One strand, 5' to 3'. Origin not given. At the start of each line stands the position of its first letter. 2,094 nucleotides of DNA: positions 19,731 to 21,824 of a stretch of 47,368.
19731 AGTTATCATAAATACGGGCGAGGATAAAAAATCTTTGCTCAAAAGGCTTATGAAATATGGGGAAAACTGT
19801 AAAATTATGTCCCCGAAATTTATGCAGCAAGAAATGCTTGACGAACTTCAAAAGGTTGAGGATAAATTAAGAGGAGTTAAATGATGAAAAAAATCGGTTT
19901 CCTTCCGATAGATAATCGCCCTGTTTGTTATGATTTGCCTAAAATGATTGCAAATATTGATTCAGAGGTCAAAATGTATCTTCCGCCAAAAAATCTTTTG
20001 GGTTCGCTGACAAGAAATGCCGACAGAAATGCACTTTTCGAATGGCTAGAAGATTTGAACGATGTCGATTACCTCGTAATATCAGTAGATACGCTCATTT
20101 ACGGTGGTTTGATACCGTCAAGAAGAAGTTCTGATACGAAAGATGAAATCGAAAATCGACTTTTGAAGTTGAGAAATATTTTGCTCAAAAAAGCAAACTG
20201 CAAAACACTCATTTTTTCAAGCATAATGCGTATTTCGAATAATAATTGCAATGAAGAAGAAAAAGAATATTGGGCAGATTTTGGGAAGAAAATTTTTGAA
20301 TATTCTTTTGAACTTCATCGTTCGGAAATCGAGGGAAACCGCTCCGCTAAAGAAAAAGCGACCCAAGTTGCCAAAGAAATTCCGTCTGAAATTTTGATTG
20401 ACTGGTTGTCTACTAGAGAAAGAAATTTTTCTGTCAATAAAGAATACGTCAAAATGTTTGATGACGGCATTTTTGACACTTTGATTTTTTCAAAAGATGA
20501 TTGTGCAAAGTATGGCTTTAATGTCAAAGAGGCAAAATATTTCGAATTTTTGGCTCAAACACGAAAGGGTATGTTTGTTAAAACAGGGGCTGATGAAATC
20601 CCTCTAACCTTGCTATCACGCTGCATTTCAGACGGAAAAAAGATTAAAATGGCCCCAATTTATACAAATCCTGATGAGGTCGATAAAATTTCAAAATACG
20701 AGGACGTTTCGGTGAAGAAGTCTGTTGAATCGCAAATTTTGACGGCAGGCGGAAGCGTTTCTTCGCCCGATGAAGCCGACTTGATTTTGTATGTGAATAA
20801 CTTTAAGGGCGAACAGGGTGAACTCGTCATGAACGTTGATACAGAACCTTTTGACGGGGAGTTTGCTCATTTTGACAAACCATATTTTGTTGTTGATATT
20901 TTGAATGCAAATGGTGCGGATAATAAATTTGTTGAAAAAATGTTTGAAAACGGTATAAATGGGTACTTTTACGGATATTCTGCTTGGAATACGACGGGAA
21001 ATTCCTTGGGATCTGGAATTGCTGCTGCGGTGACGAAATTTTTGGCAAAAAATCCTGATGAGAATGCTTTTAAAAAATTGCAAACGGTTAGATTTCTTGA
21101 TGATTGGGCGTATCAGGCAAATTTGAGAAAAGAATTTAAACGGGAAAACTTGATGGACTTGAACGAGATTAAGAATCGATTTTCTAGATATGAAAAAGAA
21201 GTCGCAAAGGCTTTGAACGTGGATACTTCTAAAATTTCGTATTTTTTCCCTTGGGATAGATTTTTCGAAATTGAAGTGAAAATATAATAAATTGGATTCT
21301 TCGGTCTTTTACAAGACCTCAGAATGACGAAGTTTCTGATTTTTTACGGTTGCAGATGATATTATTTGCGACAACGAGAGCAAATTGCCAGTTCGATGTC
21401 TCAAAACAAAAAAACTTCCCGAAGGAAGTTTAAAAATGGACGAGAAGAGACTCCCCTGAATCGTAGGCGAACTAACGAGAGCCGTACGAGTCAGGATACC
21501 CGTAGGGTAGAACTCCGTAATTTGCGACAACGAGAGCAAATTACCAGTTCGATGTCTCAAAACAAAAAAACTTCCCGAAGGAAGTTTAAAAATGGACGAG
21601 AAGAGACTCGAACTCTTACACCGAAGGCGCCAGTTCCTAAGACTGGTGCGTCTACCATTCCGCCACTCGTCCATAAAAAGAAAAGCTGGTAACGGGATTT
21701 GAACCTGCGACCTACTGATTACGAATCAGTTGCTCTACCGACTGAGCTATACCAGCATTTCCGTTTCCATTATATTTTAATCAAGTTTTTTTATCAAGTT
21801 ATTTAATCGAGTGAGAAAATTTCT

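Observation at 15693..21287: Translationally coupled four-gene module: mutS2 / WYL regulator / WYL-like protein / DUF4127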

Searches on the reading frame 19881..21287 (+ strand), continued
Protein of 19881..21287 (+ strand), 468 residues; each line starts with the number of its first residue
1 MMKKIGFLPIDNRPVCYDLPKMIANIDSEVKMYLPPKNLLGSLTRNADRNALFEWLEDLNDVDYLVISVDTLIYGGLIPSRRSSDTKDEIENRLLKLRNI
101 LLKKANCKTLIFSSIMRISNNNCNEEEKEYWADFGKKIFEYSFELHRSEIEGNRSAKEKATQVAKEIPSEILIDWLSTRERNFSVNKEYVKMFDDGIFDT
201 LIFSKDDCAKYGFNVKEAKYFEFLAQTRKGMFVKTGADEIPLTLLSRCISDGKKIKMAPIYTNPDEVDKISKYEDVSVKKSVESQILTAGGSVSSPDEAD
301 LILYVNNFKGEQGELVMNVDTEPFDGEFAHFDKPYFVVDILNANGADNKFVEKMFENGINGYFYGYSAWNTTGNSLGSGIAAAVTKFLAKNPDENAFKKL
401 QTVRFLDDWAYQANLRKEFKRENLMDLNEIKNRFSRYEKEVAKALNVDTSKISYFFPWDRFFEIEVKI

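Call 57: search_protein_families(library=pfam, proteins=[L095:5056-5874:-, L095:6482-7186:+, L095:7183-7995:+, L095:9433-10824:+, L095:11943-12767:+, L096:4527-6044:+, L096:6175-7128:+, L096:7118-7981:+, L096:9591-10358:+, L096:10250-11368:+], max_evalue=0.00001)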
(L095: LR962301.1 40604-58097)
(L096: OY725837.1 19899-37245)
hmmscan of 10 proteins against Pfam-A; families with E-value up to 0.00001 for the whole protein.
L095:5056-5874:- (272 aa): 3 families
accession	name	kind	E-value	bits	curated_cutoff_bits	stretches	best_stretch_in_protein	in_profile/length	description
PF01418.23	HTH_6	-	5.6e-23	81.2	28.3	1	1-71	1-71/77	Helix-turn-helix domain, rpiR family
PF01380.27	SIS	-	2.3e-22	79.6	25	1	119-246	2-129/131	SIS domain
PF13580.11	SIS_2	-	7.1e-07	29.8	27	0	163-203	97-137/138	SIS domain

L095:6482-7186:+ (234 aa): 3 families
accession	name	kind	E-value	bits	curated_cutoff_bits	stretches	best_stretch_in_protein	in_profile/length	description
PF04131.20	NanE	-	1.9e-70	236.5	27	1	32-226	1-191/192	Putative N-acetylmannosamine-6-phosphate epimerase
PF03060.21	NMO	-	3e-07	30.6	28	1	112-209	123-223/331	Nitronate monooxygenase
PF05690.20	ThiG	-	4.8e-06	26.5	23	1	79-228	79-223/247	Thiazole biosynthesis protein ThiG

L095:7183-7995:+ (270 aa): 2 families
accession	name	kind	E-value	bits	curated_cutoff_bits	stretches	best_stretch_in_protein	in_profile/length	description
PF08282.18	Hydrolase_3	-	9.4e-44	150.5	20.9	1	9-248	1-239/255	haloacid dehalogenase-like hydrolase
PF05116.19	S6PP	-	7.9e-15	55.6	20.3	1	162-268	129-237/247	Sucrose-6F-phosphate phosphohydrolase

L095:9433-10824:+ (463 aa): 1 family
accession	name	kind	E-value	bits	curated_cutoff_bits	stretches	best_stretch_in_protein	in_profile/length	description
PF02378.23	PTS_EIIC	-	9.3e-53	179.8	30.7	1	62-393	1-319/319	Phosphotransferase system, EIIC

L095:11943-12767:+ (274 aa): 2 families
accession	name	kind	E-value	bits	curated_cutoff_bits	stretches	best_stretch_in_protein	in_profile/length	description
PF13484.11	Fer4_16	-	1.3e-20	74.4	30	1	190-252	2-66/66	4Fe-4S double cluster binding domain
PF08331.15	QueG_DUF1730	-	9.2e-18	64.4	25.1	1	55-137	1-77/77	Epoxyqueuosine reductase QueG, DUF1730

L096:4527-6044:+ (505 aa): 2 families
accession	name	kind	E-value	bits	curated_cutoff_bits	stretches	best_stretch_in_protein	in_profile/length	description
PF01547.30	SBP_bac_1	-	2.7e-29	103.6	26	1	153-418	38-306/307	Bacterial extracellular solute-binding protein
PF13416.11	SBP_bac_8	-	1.8e-28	100.6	27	1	131-440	2-271/279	Bacterial extracellular solute-binding protein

L096:6175-7128:+ (317 aa): 1 family
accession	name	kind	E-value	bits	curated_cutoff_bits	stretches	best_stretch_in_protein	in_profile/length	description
PF00528.27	BPD_transp_1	-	1.8e-17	64.1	26.4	1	98-305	3-175/184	Binding-protein-dependent transport system inner membrane component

L096:7118-7981:+ (287 aa): 1 family
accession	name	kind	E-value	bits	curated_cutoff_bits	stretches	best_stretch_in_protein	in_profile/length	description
PF00528.27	BPD_transp_1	-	5.9e-19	68.9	26.4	1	104-278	9-180/184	Binding-protein-dependent transport system inner membrane component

L096:9591-10358:+ (255 aa): 1 family
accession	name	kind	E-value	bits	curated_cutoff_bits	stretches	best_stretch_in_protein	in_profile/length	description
PF02522.19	Antibiotic_NAT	-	2.2e-57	194.7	25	1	23-237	1-231/232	Aminoglycoside 3-N-acetyltransferase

L096:10250-11368:+ (372 aa): 1 family
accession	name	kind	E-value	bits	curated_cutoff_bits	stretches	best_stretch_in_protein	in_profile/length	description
PF00294.29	PfkB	-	2.8e-45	155.4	25.8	1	63-346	4-301/302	pfkB family carbohydrate kinase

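Call 93: search_solved_structures(query=A5, max_evalue=10)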
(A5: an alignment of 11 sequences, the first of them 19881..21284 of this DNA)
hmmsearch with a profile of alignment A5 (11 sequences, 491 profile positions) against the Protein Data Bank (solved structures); distinct sequences matched with E-value up to 10: 0.

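Call 94: search_protein_families(library=phrogs, proteins=[window:19881-21287:+], max_evalue=0.01)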
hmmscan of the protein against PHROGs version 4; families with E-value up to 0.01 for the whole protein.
window:19881-21287:+ (468 aa): 1 family
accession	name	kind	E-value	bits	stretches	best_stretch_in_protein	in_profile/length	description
phrog_20208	-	unknown function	2.1e-26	93.4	1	3-442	3-428/697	-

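Call 95: search_dna_similar(query=window:19881-21284:+, collection=phages, mode=protein, max_evalue=0.001)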
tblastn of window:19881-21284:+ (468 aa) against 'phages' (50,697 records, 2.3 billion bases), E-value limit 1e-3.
Records with a match: 12; places in all: 12; records where one place covers at least 80% of the query: 2.
Best place of each record, by identity: <60% 12.
By first word of the organism name: Bacillus 11; Bacteriophage 1.
By host as written in the record: Bacillus cereus 5; Bacillus cereus ATCC 14579 2; Bacillus cereus BtB2-4 2; Bacillus sp. ET1 1; Bacillus thuringiensis strain ATCC10792 1; - 1.
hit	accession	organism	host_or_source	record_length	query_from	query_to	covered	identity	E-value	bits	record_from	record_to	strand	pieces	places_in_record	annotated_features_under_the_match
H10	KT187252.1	Bacillus phage PBC6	Bacillus cereus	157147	1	389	83%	24.6%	1e-24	113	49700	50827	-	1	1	S-layer domain-containing protein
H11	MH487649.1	Bacillus phage BC01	Bacillus cereus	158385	1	389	83%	24.6%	1e-24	113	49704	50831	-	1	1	S-layer domain-containing protein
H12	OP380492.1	Bacillus phage Nachito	Bacillus sp. ET1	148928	1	293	63%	23.6%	1e-9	67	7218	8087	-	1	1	hypothetical protein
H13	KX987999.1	Bacillus phage BCP12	Bacillus cereus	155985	1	222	47%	23.1%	2e-5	53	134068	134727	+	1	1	S-layer domain-containing protein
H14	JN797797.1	Bacillus phage BCP78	Bacillus cereus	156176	1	222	47%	23.1%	2e-5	53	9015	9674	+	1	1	S-layer domain-containing protein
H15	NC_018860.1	Bacillus phage BCP78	Bacillus cereus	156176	1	222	47%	23.1%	2e-5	53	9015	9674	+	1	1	S-layer domain-containing protein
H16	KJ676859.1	Bacillus phage JBP901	Bacillus cereus ATCC 14579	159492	1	222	47%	23.1%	3e-5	53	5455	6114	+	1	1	putative S-layer domain-containing protein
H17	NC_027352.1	Bacillus phage JBP901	Bacillus cereus ATCC 14579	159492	1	222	47%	23.1%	3e-5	53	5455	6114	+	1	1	putative S-layer domain-containing protein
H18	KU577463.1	Bacillus phage Deep Blue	Bacillus cereus BtB2-4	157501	1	222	47%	21.6%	1e-6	57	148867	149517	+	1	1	S-layer domain-containing protein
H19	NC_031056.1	Bacillus phage Deep Blue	Bacillus cereus BtB2-4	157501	1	222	47%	21.6%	1e-6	57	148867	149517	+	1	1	S-layer domain-containing protein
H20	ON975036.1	Bacillus phage Thurquoise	Bacillus thuringiensis strain ATCC10792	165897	1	222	47%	21.6%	1e-6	57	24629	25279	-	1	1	S-layer domain-containing protein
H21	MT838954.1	Bacteriophage sp.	human fecal samples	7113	57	150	20%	34.0%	7e-6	55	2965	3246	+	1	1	record has no annotation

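Call 96: get_annotated_region(hit=H10, flank=4000)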
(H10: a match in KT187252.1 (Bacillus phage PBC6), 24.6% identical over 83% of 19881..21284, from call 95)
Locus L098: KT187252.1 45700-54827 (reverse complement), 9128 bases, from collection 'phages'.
description: Bacillus phage PBC6, complete genome.
organism: Bacillus phage PBC6 (NCBI taxid 1673872)
taxonomy: Viruses; Duplodnaviria; Heunggongvirae; Uroviricota; Caudoviricetes; Herelleviridae; Bastillevirinae; Tsarbombavirus
host: Bacillus cereus; source: -; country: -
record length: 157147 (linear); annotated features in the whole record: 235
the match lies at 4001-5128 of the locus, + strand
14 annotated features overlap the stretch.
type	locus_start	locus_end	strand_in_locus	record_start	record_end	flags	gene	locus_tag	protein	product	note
CDS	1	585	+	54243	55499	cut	-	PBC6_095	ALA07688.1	hypothetical protein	-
CDS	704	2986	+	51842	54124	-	-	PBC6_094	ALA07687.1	FtsK/SpoIIIE family protein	-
CDS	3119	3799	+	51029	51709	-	-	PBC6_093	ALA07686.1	hypothetical protein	-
CDS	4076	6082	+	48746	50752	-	-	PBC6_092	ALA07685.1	S-layer domain-containing protein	-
CDS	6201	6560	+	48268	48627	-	-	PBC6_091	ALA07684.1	hypothetical protein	-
CDS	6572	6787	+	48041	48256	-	-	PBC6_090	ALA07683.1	hypothetical protein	-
CDS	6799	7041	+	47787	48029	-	-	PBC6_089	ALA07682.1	hypothetical protein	-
CDS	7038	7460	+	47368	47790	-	-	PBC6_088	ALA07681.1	hypothetical protein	-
CDS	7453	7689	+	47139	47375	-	-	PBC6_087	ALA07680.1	hypothetical protein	-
CDS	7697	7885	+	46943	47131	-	-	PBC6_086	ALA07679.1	hypothetical protein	-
CDS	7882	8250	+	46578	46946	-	-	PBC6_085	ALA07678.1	hypothetical protein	-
CDS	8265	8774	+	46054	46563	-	-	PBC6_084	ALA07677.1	hypothetical protein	-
CDS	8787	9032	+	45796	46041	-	-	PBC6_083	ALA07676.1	hypothetical protein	-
CDS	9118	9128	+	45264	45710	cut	-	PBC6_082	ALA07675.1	hypothetical protein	-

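Call 97: search_protein_families(library=pfam, proteins=[L098:4001-6079:+], max_evalue=0.001)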
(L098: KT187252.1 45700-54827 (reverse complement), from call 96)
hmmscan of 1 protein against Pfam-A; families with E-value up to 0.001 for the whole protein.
L098:4001-6079:+ (693 aa): 2 families
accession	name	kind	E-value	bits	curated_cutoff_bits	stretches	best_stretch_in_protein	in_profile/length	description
PF13552.11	DUF4127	-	8e-98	328.6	27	1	5-492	1-488/489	Protein of unknown function (DUF4127)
PF00395.25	SLH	-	1.6e-20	73.3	20.8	2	632-674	2-44/44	S-layer homology domain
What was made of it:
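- In B. cereus phage PBC6 it is fused to SLH cell-wall-binding domains (calls 95-97).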

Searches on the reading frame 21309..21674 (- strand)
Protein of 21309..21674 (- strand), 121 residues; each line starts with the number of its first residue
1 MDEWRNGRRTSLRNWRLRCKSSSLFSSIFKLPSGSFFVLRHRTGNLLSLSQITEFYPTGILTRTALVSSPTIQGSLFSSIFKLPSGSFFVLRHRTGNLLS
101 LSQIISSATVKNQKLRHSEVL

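Call 6: search_protein_families(library=pfam, proteins=[window:21309-21674:-], max_evalue=0.01)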
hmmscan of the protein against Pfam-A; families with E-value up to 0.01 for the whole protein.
window:21309-21674:- (121 aa): 1 family
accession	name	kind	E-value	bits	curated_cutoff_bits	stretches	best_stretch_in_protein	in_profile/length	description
PF07419.17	PilM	-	4.2e-05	23.9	25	0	66-103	80-117/136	PilM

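Call 11: search_protein_families(library=ncbifam, proteins=[window:21309-21674:-], max_evalue=1)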
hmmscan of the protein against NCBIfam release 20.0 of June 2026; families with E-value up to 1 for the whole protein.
window:21309-21674:- (121 aa): 1 family
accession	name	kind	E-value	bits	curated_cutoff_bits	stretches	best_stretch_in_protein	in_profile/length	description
NF000479.1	zbmA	exception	0.0039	17.5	280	0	24-56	93-125/132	zorbamycin binding protein ZbmA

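Call 12: search_protein_families(library=padloc, proteins=[window:21309-21674:-], max_evalue=1)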
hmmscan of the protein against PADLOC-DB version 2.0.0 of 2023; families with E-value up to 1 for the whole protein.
window:21309-21674:- (121 aa): 0 families
